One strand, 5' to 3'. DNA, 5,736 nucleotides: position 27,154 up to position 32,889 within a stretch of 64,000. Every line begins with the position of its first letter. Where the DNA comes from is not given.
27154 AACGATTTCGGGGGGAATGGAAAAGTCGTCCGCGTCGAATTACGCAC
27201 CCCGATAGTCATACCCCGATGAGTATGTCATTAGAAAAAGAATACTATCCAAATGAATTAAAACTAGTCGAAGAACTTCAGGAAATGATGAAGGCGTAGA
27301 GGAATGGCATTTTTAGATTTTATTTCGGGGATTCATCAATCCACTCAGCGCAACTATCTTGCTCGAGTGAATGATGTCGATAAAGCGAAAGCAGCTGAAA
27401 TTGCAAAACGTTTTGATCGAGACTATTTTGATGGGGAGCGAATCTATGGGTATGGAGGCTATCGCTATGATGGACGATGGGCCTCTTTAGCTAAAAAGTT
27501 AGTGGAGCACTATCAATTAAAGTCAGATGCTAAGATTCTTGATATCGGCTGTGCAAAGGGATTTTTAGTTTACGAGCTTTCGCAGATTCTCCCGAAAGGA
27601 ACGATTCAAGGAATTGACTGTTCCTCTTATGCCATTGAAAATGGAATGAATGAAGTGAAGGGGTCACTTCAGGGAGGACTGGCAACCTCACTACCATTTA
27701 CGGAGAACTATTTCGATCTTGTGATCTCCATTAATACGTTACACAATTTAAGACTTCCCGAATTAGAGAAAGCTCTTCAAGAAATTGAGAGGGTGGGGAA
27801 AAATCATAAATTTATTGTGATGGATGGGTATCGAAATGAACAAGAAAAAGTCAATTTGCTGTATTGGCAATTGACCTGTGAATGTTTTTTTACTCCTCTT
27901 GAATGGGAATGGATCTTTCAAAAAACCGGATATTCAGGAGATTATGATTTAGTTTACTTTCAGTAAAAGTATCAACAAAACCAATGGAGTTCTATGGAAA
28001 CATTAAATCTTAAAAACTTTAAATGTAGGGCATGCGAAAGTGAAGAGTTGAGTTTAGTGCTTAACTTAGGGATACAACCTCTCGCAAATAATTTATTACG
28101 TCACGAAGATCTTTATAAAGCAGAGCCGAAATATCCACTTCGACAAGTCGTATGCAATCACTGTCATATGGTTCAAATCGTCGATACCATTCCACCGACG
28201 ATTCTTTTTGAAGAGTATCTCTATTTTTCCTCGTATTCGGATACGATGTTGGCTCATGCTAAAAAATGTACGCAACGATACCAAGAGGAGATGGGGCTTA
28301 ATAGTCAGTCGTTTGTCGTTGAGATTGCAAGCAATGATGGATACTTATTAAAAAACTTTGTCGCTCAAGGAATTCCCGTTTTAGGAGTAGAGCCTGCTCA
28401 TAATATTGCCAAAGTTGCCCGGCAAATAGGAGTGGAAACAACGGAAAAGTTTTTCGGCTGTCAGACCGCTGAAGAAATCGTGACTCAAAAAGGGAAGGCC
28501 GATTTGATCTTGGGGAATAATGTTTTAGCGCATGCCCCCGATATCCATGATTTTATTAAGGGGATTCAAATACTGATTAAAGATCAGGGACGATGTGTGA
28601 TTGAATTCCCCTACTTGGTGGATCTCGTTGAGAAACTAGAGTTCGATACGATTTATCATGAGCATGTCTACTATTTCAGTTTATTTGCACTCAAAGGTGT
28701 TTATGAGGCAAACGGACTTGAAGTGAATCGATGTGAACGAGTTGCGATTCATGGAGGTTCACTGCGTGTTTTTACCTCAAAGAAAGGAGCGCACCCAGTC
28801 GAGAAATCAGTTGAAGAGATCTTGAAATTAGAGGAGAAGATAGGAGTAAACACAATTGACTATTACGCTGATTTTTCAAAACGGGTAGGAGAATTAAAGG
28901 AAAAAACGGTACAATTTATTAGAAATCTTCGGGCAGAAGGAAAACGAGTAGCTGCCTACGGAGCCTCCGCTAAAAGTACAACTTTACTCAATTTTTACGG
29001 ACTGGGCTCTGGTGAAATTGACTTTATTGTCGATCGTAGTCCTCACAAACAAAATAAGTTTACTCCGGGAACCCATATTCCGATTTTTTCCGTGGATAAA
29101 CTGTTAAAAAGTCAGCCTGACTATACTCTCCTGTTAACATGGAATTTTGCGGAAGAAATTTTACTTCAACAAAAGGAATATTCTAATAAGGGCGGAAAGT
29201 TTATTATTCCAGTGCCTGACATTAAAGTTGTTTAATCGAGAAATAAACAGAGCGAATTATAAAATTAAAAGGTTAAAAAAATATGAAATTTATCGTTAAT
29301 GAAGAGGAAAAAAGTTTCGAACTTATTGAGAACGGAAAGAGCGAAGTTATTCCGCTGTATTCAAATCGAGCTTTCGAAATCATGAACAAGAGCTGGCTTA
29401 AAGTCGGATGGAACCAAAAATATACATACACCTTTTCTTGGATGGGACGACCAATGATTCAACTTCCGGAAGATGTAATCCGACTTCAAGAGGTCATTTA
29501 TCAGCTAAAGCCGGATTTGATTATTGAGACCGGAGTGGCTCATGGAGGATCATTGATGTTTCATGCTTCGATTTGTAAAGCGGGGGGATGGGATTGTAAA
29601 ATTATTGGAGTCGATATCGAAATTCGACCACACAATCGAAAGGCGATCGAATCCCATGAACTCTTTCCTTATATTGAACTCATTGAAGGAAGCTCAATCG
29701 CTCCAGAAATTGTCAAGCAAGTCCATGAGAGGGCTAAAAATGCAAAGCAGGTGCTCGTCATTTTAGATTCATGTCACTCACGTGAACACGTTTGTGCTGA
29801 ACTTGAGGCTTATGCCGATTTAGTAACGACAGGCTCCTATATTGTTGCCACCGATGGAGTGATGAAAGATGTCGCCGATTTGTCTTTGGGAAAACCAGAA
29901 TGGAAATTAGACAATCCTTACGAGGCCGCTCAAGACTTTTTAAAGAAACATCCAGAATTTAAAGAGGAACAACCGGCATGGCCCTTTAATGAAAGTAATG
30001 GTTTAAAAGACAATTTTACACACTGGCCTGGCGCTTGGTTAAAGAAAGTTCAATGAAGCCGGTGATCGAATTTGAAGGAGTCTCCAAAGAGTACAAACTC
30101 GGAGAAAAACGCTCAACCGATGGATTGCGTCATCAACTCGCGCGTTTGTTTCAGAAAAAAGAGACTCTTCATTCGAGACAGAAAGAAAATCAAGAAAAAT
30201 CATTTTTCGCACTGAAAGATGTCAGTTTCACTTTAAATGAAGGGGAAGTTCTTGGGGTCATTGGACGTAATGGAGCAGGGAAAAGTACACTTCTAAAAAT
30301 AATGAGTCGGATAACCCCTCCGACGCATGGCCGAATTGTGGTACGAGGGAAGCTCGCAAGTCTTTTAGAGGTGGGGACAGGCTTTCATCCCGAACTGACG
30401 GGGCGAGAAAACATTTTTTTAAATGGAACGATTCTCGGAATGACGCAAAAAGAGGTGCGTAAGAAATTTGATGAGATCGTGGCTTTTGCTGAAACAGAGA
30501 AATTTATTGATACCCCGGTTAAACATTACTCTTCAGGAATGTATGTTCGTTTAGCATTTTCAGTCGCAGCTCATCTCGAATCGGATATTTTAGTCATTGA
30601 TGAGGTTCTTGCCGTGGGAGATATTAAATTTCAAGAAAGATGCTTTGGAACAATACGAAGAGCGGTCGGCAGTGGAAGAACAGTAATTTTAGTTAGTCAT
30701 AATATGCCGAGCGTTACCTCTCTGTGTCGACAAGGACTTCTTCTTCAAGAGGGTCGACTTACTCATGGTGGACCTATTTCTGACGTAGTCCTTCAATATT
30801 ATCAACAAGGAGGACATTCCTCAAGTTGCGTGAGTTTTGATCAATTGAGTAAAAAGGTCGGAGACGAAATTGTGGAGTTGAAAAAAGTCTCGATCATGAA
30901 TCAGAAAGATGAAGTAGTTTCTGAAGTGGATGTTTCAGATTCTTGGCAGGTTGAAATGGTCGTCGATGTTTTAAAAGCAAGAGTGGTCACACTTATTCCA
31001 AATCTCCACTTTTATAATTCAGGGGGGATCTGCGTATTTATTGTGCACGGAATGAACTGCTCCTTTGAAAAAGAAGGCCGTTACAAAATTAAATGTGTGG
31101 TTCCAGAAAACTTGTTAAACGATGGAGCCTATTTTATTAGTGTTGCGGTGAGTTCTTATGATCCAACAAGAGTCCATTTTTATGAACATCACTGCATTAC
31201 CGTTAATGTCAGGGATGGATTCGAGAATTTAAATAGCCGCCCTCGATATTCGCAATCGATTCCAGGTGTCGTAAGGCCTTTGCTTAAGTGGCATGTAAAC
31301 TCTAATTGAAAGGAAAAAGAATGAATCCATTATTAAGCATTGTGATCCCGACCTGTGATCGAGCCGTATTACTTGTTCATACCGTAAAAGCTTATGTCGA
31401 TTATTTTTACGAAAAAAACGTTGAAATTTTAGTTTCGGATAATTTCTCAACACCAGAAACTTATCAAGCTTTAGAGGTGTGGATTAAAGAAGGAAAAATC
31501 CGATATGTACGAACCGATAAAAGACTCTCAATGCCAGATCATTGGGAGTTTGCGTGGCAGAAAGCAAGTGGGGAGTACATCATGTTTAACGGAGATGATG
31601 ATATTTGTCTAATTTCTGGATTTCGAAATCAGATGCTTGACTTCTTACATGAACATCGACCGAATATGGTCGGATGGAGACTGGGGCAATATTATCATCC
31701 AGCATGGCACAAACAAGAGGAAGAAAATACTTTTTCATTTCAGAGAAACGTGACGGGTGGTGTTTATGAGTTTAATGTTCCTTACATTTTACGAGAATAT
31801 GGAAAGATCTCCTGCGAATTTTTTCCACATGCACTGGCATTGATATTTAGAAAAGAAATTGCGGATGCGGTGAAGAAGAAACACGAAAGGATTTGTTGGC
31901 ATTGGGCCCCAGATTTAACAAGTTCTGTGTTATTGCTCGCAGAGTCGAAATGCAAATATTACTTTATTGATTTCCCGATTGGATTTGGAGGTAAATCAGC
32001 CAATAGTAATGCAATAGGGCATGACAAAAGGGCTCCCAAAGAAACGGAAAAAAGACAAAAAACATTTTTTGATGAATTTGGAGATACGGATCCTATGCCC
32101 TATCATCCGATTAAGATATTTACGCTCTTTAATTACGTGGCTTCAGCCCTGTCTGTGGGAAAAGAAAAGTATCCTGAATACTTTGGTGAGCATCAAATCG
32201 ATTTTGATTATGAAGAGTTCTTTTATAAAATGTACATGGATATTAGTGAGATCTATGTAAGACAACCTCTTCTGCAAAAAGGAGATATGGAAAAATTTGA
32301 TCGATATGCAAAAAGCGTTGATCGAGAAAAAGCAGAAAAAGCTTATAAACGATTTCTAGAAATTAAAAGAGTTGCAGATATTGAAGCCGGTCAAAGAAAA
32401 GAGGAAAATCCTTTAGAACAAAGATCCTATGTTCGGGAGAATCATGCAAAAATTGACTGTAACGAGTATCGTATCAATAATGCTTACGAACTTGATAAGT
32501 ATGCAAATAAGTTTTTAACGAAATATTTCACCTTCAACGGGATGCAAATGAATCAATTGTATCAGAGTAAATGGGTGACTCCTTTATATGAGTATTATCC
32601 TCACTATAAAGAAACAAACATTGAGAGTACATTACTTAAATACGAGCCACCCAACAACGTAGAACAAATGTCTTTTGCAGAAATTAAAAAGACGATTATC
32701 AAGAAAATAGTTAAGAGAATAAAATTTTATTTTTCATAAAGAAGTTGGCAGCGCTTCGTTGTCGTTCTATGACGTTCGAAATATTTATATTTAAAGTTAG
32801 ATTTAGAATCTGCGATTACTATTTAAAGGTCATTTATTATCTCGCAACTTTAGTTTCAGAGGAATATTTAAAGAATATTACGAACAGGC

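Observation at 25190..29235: Pyruvate-dehydrogenase-type E1 alpha/beta pair embedded next to sugar C- and O-methyltransferases: predicted branched-chain sugar synthesis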

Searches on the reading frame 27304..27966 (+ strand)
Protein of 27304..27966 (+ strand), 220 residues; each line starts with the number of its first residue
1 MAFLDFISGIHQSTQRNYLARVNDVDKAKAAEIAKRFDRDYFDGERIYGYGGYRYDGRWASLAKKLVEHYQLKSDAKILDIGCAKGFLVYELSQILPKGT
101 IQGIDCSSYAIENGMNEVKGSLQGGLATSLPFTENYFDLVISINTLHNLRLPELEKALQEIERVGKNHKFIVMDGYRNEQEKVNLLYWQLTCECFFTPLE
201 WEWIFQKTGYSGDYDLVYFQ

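Call 4: search_protein_families(library=pfam, proteins=[window:27304-27966:+], max_evalue=0.001)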
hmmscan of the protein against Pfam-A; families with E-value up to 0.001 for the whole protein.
window:27304-27966:+ (220 aa): 8 families
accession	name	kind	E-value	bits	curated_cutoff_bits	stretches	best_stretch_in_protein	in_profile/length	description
PF13847.12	Methyltransf_31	-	6.4e-16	58.8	27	1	73-209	2-145/145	Methyltransferase domain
PF13649.12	Methyltransf_25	-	2e-14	54.5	27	1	78-166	1-94/97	Methyltransferase domain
PF08241.18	Methyltransf_11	-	2.6e-14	54.1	21.2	1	79-170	1-92/95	Methyltransferase domain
PF13489.12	Methyltransf_23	-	1.1e-09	38.6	27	1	57-210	7-159/164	Methyltransferase domain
PF08242.18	Methyltransf_12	-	8.6e-08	33.2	30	1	79-164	1-91/98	Methyltransferase domain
PF07021.18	MetW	-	1.6e-07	31.6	21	1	72-167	11-104/193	Methionine biosynthesis protein MetW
PF05175.20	MTS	-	5.8e-05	23.2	23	1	65-115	22-72/170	Methyltransferase small domain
PF01209.24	Ubie_methyltran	-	0.00012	21.9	20.1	1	65-173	38-152/233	ubiE/COQ5 methyltransferase family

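Call 5: search_protein_families(library=ncbifam, proteins=[window:27304-27966:+], max_evalue=0.001)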
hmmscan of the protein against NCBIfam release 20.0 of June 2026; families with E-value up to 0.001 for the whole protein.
window:27304-27966:+ (220 aa): 25 families
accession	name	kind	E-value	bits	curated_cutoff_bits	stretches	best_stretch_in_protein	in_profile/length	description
NF045667.1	MTase_DVU1556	equivalog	3e-11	43.2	155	1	61-182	9-129/213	DVU_1556 family methyltransferase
NF004452.0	PRK05785.1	equivalog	1.5e-10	40.9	207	1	54-175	32-148/228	hypothetical protein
NF001244.0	PRK00216.1-5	equivalog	1.6e-09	37.4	216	1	64-182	38-163/236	bifunctional demethylmenaquinone methyltransferase/2-methoxy-6-polyprenyl-1,4-benzoquinol methylase UbiE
TIGR01934.1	MenG_MenH_UbiE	subfamily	2.7e-09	36.6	158.35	1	64-179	29-148/223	ubiquinone/menaquinone biosynthesis methyltransferase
NF047649.1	MTase_UXPK_star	exception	7.9e-09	34.9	460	1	73-168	76-176/283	methyltransferase/UXPK-star double selenoprotein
NF001243.0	PRK00216.1-4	equivalog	1.2e-07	31.3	235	1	63-171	36-149/237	demethylmenaquinone methyltransferase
NF043040.1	corrin_prot_MT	hypoth_equivalog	2.4e-07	30.4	180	1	57-190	25-165/216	corrinoid protein-associated methyltransferase CpaM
NF041536.1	ArsM_DUF2284_UU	exception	6.5e-07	28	575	1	72-180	74-188/459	arsenite methyltransferase/DUF2284 domain selenoprotein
TIGR02081.1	metW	equivalog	7e-07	29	189.5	1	72-167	11-104/194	methionine biosynthesis protein MetW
NF008300.0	PRK11088.1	equivalog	8.7e-07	28.7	303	1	65-145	76-160/272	23S rRNA (guanine(745)-N(1))-methyltransferase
TIGR03587.1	Pse_Me-ase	hypoth_equivalog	9.1e-07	29.2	112.05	1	71-180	40-147/204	pseudaminic acid biosynthesis-associated methylase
TIGR02072.1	BioC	equivalog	1.1e-06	28.6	184.95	1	63-167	20-126/244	malonyl-ACP O-methyltransferase BioC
NF041537.1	ArsM_AhpD_UU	exception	1.7e-06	27.1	510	1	73-168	75-175/345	arsenite methyltransferase/AhpD domain selenoprotein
NF040539.1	AST_met_ArsM_2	exception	2.2e-06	27.7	240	1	61-169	43-159/262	putative arsinothricin biosynthesis methyltransferase ArsM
TIGR04345.1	ovoA_Cterm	equivalog_domain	3e-06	26.9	170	1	57-115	24-80/242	putative 4-mercaptohistidine N1-methyltransferase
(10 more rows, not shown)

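Call 81: search_solved_structures(query=window:27304-27966:+, max_evalue=0.001, show_alignments=0)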
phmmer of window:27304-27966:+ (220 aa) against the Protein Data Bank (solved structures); distinct sequences matched with E-value up to 0.001: 7.
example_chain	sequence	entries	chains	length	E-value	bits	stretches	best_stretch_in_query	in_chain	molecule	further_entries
3l8d_A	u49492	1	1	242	1.2e-09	41.4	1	68-210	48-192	Methyltransferase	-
1xxl_A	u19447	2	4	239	3.4e-06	30.1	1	69-180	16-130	YcgJ protein | ycgJ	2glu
3dh0_A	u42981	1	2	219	3.1e-05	27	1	64-180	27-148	SAM dependent methyltransferase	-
6uak_A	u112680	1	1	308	0.00016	24.6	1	72-167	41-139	SAM dependent methyltransferase LahSB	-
9xab_1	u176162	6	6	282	0.00023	24.1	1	41-147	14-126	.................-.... protein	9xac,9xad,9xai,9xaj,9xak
3mgg_A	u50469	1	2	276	0.00046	23.1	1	60-166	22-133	Methyltransferase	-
1p91_A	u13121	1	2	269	0.00073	22.5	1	64-143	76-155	Ribosomal RNA large subunit methyltransferase A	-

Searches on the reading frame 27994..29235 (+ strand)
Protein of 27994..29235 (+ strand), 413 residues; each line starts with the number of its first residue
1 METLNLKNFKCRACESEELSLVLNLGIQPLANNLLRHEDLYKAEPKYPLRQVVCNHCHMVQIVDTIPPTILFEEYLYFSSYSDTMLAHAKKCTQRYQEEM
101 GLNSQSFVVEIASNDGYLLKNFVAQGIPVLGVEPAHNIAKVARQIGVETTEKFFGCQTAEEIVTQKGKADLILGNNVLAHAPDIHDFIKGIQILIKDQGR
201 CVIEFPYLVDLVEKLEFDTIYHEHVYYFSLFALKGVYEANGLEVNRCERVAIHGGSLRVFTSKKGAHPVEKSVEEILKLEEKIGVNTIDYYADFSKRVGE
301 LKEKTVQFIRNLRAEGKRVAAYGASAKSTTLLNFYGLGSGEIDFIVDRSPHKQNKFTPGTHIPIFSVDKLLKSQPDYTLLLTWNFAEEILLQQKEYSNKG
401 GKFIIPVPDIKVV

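Call 4: search_protein_families(library=pfam, proteins=[window:27994-29235:+], max_evalue=0.001)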
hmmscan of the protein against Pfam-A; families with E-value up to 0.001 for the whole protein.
window:27994-29235:+ (413 aa): 6 families
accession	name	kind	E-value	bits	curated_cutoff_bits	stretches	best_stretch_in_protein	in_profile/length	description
PF08484.17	Methyltransf_14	-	6.5e-60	202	23.5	1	252-408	2-160/160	C-methyltransferase C-terminal domain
PF08421.16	Methyltransf_13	-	2.8e-19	69.5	31.3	1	11-72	1-62/62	Putative zinc binding domain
PF13489.12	Methyltransf_23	-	5.4e-14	52.7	27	1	102-244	20-161/164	Methyltransferase domain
PF08242.18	Methyltransf_12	-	4.5e-07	31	30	1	109-201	1-98/98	Methyltransferase domain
PF08241.18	Methyltransf_11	-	1.2e-06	29.5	21.2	1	110-203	2-95/95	Methyltransferase domain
PF13847.12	Methyltransf_31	-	0.00086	19.4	27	0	158-214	62-121/145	Methyltransferase domain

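Call 5: search_protein_families(library=ncbifam, proteins=[window:27994-29235:+], max_evalue=0.001)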
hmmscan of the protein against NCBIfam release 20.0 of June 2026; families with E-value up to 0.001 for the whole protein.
window:27994-29235:+ (413 aa): 1 family
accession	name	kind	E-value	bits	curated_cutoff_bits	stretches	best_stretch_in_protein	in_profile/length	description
TIGR01983.1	UbiG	equivalog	7.6e-06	25.4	102.95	1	104-203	49-151/228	bifunctional 2-polyprenyl-6-hydroxyphenol methylase/3-demethylubiquinol 3-O-methyltransferase UbiG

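Call 70: search_solved_structures(query=window:27994-29235:+, max_evalue=1e-10, show_alignments=0)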
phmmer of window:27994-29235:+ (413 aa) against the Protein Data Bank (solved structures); distinct sequences matched with E-value up to 1e-10: 10.
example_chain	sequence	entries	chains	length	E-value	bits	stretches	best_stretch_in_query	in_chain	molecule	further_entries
4rv9_A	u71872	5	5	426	7e-91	308.6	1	10-410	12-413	D-mycarose 3-C-methyltransferase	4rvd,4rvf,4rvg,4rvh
5t64_A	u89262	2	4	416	7e-80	272.4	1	10-412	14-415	Sugar 3-C-methyl transferase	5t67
5t6b_A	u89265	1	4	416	1.1e-77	265.2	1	10-411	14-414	Sugar 3-C-methyl transferase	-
3ndi_A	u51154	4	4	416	2.1e-75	257.7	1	10-411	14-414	Methyltransferase | TcaB9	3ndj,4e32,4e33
4e31_A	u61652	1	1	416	5.1e-75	256.4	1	10-411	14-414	TcaB9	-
4e2y_A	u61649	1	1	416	5.6e-75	256.3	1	10-411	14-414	TcaB9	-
4e2x_A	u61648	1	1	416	7.7e-75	255.8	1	10-411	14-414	TcaB9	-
4e2z_A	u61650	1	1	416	2e-74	254.4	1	10-411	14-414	TcaB9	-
4e2w_A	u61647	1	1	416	2e-74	254.4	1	10-411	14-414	TcaB9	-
4e30_A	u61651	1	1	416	5.2e-74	253.1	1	10-411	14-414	TcaB9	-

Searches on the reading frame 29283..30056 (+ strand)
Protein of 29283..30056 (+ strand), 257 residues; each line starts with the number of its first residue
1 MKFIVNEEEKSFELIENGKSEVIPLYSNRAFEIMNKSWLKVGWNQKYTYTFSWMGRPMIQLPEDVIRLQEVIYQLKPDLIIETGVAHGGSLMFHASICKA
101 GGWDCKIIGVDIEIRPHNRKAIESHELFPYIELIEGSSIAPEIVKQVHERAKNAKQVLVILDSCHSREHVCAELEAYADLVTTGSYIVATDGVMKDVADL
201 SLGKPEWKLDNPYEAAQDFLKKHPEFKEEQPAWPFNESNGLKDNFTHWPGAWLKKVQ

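Call 4: search_protein_families(library=pfam, proteins=[window:29283-30056:+], max_evalue=0.001)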
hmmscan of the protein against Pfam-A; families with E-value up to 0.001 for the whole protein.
window:29283-30056:+ (257 aa): 2 families
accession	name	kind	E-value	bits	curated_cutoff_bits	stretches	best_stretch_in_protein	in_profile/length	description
PF04989.18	RMNT_CmcI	-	1.9e-74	250.3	23.2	1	45-255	1-205/206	Rhamnosyl O-methyltransferase/CmcI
PF13578.12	Methyltransf_24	-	2.5e-09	38.4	26.3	1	81-190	1-103/105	Methyltransferase domain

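Call 5: search_protein_families(library=ncbifam, proteins=[window:29283-30056:+], max_evalue=0.001)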
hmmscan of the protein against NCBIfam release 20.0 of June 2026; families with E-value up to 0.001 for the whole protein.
window:29283-30056:+ (257 aa): 1 family
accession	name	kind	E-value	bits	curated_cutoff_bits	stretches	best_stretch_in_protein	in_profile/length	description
NF045824.1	RhmsylMtase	equivalog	3.7e-27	95.2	400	1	35-225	19-201/226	rhamnosyl O-methyltransferase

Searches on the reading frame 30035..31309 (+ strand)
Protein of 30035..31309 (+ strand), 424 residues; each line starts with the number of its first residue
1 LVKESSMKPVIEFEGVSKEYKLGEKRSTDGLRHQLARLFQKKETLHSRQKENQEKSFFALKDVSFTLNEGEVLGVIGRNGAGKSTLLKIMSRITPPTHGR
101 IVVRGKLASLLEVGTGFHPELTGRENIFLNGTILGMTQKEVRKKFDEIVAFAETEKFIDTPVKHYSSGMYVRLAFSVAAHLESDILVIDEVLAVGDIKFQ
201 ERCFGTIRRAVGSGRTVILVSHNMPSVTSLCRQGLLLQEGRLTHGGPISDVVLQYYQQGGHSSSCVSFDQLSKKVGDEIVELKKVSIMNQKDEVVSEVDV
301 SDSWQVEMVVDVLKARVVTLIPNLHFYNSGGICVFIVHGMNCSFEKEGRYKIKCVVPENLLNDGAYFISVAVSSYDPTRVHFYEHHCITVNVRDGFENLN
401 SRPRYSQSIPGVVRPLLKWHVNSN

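Call 4: search_protein_families(library=pfam, proteins=[window:30035-31309:+], max_evalue=0.001)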
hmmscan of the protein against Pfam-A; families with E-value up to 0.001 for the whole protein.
window:30035-31309:+ (424 aa): 3 families
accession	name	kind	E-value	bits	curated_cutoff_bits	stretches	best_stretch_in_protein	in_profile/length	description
PF00005.33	ABC_tran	-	1.8e-21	77.6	25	1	60-191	1-135/137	ABC transporter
PF14524.12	Wzt_C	-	7.8e-09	36.1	30.4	1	275-393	5-130/143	Wzt C-terminal domain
PF13304.12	AAA_21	-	4.5e-05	24.1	27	0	74-93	3-22/304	AAA domain, putative AbiEii toxin, Type IV TA system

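Call 5: search_protein_families(library=ncbifam, proteins=[window:30035-31309:+], max_evalue=0.001)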
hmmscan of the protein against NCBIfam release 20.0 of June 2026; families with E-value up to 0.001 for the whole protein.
window:30035-31309:+ (424 aa): 180 families (the best 25 are shown)
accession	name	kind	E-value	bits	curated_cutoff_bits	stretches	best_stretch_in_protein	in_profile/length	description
NF010065.0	PRK13545.1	equivalog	3.2e-56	191.1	538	1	11-257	5-236/549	teichoic acids export protein ATP-binding subunit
NF050108.1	galactan_ABC_ATP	equivalog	4.5e-50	170.1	400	1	57-256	42-241/244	galactan export ABC transporter ATP-binding subunit Wzt/RfbE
NF010066.0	PRK13546.1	equivalog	8e-48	163.1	320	1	51-256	31-235/264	teichoic acids export ABC transporter ATP-binding subunit TagH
TIGR01188.1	drrA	subfamily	3.2e-31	108.7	312.45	1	56-309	5-272/302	daunorubicin resistance ABC transporter, ATP-binding protein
TIGR04521.1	ECF_ATPase_2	equivalog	9.4e-25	87.2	330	2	125-283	104-264/279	energy-coupling factor transporter ATPase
NF010060.0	PRK13537.1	equivalog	8e-24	84.1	521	1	49-245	20-228/314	nodulation factor ABC transporter ATP-binding protein NodI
TIGR01288.1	nodI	equivalog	5.8e-23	81.3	424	1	60-242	20-213/303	nodulation factor ABC transporter ATP-binding protein NodI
NF010059.0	PRK13536.1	equivalog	8.2e-23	80.7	549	1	59-245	58-256/342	nodulation factor ABC transporter ATP-binding protein NodI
TIGR01166.1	cbiO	subfamily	5.1e-21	75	211.8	2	59-106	7-54/190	cobalt ABC transporter, ATP-binding protein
TIGR04520.1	ECF_ATPase_1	equivalog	5.4e-21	75.2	315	2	54-106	12-64/269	energy-coupling factor transporter ATPase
NF010068.0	PRK13548.1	equivalog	3.1e-20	72.4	261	2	44-106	5-67/261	heme ABC transporter ATP-binding protein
TIGR03740.1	galliderm_ABC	subfamily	9.2e-19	68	309.75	1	57-244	13-204/223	lantibiotic protection ABC transporter ATP-binding subunit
NF040933.2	ABC_arch_GlcV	equivalog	1.4e-18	66.9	450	2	52-107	14-69/357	glucose ABC transporter ATP-binding protein GlcV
TIGR03873.1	F420-0_ABC_ATP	hypoth_equivalog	3.4e-18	65.8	372.4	2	142-253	115-226/256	putative F420-0 ABC transporter ATP-binding protein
NF008442.0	PRK11288.1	equivalog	3.7e-18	65.1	689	1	59-242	22-221/504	L-arabinose ABC transporter ATP-binding protein AraG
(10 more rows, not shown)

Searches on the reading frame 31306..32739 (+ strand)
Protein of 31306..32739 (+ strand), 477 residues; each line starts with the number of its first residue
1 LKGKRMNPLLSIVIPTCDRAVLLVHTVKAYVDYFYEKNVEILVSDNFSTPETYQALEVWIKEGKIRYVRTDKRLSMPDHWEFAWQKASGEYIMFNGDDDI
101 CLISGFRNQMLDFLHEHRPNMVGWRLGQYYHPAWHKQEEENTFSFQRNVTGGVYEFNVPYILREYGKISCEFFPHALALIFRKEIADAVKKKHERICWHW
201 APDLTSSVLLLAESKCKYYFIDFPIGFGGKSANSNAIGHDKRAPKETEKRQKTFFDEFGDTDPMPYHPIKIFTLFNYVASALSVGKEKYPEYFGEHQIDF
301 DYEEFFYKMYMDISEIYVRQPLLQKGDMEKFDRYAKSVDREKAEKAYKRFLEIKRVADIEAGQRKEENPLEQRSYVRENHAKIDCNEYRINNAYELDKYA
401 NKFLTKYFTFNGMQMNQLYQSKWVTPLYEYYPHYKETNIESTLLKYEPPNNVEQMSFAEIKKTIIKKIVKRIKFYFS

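Call 4: search_protein_families(library=pfam, proteins=[window:31306-32739:+], max_evalue=0.001)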
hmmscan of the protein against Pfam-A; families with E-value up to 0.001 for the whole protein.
window:31306-32739:+ (477 aa): 1 family
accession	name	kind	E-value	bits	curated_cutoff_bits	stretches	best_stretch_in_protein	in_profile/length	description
PF00535.33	Glycos_transf_2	-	9.6e-15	55.3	23.3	1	11-138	1-127/168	Glycosyl transferase family 2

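Call 5: search_protein_families(library=ncbifam, proteins=[window:31306-32739:+], max_evalue=0.001)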
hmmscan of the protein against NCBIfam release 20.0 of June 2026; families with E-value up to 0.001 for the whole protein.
window:31306-32739:+ (477 aa): 8 families
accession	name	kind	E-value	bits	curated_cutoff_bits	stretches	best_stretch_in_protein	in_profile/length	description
NF050050.1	ProtGlycPglI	equivalog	2.2e-10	40.4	500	1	8-103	2-98/306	GalNAc(5)-diNAcBac-PP-undecaprenol beta-1,3-glucosyltransferase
NF038299.1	EPS_HpsN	equivalog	1.6e-09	37.2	425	1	8-112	1-104/317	hormogonium polysaccharide biosynthesis glycosyltransferase HpsN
TIGR04440.1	glyco_TIGR04440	domain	1.1e-08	35.1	70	1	10-119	2-111/215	TIGR00180 family glycosyltransferase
NF007453.0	PRK10018.1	equivalog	9.4e-06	25.5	382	1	6-100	4-98/280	colanic acid biosynthesis glycosyltransferase WcaA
TIGR04017.1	WcaA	equivalog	1.5e-05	24.8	495.75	1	6-100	3-97/279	colanic acid biosynthesis glycosyltransferase WcaA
NF053739.1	GlytfEpsEBac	equivalog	4.5e-05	22.6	450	1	23-122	16-115/265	glycosyltransferase EpsE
NF047683.1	TeichurnBiosyTuaG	equivalog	0.00024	20.8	400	1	5-117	3-114/252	teichuronic acid biosynthesis protein TuaG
TIGR03965.1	mycofact_glyco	equivalog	0.00082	18.4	280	0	8-123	74-188/467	mycofactocin biosynthesis glycosyltransferase MftF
